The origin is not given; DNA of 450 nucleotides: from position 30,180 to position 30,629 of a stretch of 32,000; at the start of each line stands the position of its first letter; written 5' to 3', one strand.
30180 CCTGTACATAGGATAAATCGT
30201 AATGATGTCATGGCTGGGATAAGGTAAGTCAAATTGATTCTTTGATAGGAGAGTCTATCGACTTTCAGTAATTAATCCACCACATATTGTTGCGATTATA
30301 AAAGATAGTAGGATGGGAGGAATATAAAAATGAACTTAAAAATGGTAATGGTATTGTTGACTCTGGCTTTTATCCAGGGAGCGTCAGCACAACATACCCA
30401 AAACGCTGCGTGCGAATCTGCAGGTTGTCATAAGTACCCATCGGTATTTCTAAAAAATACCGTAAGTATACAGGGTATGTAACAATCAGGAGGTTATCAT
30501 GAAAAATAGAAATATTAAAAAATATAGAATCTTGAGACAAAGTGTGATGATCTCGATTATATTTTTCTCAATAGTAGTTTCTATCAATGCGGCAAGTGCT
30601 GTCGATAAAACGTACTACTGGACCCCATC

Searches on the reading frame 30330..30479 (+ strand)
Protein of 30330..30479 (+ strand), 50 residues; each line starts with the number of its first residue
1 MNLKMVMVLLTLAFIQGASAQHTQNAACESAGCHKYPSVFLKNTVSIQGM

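Call 50: find_encoding_contigs(protein=window:30330-30479:+, flank=10000, max_places=4)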
Protein window:30330-30479:+ (50 aa): 5 contigs read that carry it; 4 places shown.
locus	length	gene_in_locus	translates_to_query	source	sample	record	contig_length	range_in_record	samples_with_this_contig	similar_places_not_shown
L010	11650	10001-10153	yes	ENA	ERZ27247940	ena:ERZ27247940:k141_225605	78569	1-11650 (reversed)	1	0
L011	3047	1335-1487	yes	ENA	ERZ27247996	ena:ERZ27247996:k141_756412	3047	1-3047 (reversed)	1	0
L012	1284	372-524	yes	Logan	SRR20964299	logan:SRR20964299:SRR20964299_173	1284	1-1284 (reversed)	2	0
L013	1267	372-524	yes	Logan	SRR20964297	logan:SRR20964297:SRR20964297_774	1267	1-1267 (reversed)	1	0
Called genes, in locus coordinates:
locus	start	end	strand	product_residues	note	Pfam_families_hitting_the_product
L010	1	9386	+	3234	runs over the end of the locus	PF17963:Big_9 (weak), PF00515:TPR_1, PF07719:TPR_2 (weak), PF13181:TPR_8 (weak), PF13414:TPR_11, PF13431:TPR_17 (weak), PF13432:TPR_16, PF14559:TPR_19 (weak), +3 more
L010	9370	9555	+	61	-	-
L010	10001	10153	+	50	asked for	-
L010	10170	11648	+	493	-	?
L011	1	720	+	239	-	?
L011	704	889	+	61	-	-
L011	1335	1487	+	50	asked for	-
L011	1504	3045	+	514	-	?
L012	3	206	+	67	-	?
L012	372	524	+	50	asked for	-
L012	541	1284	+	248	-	?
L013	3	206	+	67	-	?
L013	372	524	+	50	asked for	-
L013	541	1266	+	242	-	?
